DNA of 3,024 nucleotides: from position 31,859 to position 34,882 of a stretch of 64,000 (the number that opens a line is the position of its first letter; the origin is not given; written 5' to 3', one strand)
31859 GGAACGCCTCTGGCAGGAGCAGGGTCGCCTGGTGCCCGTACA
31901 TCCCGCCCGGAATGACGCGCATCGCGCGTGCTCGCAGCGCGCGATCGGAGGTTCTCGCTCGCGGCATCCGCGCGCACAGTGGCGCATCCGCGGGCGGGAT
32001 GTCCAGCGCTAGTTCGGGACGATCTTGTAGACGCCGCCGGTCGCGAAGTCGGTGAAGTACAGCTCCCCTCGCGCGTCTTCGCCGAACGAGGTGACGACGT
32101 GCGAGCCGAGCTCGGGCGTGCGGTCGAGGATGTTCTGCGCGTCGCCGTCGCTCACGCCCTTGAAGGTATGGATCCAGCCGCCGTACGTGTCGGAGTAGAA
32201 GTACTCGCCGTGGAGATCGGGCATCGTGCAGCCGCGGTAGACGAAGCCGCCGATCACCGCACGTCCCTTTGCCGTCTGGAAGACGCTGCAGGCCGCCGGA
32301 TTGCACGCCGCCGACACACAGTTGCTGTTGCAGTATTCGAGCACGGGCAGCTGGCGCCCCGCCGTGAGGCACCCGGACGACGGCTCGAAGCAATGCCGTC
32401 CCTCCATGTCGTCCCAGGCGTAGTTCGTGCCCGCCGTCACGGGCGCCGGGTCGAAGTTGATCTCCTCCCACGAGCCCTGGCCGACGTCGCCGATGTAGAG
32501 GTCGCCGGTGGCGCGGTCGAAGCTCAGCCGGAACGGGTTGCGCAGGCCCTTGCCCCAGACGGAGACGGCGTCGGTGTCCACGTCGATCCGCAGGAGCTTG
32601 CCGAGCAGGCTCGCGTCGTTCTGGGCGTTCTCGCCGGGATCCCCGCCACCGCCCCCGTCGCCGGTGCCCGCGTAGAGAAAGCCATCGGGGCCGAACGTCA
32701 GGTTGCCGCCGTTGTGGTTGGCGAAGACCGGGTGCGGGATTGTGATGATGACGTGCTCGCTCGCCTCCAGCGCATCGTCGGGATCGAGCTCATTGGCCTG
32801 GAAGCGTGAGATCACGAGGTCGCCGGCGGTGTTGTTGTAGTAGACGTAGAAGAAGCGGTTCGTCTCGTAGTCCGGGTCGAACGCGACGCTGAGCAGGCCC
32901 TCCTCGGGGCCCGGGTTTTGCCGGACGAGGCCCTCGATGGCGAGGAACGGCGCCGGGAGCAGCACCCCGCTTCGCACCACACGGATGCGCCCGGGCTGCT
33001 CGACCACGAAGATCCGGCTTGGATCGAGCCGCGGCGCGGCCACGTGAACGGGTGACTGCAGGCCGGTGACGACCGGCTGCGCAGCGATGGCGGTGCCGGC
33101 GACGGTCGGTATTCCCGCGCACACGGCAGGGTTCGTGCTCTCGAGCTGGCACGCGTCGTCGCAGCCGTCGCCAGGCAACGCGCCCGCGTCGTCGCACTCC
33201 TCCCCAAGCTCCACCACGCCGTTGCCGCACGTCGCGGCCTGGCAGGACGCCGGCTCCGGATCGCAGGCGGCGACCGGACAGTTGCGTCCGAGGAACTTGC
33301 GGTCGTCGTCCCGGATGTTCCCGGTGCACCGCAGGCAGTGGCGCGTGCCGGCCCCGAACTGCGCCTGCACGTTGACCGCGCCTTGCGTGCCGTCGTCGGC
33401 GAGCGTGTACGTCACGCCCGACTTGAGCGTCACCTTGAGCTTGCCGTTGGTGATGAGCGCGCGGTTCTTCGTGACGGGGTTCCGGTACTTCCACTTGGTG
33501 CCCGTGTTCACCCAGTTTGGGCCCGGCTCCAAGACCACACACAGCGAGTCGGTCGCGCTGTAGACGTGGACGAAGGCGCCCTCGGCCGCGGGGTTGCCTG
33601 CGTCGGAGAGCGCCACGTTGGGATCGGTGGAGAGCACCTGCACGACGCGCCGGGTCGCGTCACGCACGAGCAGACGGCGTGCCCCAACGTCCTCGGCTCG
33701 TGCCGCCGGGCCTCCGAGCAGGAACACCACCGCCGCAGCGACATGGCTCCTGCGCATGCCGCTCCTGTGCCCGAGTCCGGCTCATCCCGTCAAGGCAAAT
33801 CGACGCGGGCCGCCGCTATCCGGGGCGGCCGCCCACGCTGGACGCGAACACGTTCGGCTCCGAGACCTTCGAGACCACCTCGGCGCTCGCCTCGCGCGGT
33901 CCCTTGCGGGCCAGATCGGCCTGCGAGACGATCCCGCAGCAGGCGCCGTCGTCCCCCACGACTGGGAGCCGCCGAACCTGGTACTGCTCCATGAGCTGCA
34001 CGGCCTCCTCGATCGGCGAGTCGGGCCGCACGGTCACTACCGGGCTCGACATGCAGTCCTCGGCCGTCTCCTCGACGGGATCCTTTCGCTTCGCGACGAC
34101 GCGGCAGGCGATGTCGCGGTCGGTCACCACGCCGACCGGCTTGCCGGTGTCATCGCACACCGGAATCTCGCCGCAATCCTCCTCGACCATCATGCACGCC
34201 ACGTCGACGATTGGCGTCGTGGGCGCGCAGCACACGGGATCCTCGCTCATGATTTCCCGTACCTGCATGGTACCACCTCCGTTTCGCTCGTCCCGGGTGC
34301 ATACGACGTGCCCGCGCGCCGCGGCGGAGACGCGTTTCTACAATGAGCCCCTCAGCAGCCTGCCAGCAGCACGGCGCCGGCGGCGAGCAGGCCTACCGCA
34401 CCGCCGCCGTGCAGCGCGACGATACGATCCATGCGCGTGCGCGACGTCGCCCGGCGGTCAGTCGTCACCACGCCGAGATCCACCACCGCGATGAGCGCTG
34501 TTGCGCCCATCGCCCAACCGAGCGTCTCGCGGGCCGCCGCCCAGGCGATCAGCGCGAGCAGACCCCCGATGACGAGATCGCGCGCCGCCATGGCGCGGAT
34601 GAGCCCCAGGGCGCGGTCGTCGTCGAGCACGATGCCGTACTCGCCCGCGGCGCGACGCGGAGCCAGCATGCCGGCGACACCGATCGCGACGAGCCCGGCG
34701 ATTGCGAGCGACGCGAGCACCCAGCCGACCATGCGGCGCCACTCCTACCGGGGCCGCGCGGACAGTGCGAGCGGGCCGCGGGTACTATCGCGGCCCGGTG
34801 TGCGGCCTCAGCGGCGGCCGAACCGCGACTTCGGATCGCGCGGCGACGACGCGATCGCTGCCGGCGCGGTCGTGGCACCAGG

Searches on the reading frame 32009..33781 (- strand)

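Call 59: search_protein_families(library=pfam, proteins=[window:32009-33781:-], max_evalue=0.00001)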
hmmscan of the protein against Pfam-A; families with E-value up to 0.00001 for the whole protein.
window:32009-33781:- (590 aa): 1 family
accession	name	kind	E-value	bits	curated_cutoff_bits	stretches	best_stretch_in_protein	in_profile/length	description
PF07995.17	GSDH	-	2.3e-27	96.6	25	1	252-486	10-252/332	Glucose / Sorbosone dehydrogenase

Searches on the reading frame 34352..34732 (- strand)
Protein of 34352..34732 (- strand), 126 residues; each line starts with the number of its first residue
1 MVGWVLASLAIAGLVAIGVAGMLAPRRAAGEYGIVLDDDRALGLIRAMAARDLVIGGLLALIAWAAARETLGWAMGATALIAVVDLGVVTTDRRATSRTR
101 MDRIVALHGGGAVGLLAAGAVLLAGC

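Call 29: search_protein_families(library=pfam, proteins=[window:34352-34732:-], max_evalue=0.01)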
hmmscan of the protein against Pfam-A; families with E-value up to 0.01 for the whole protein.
window:34352-34732:- (126 aa): 1 family
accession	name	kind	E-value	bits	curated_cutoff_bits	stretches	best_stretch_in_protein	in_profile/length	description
PF14087.12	DUF4267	-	3.3e-14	53.2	27.8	1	13-122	3-110/110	Domain of unknown function (DUF4267)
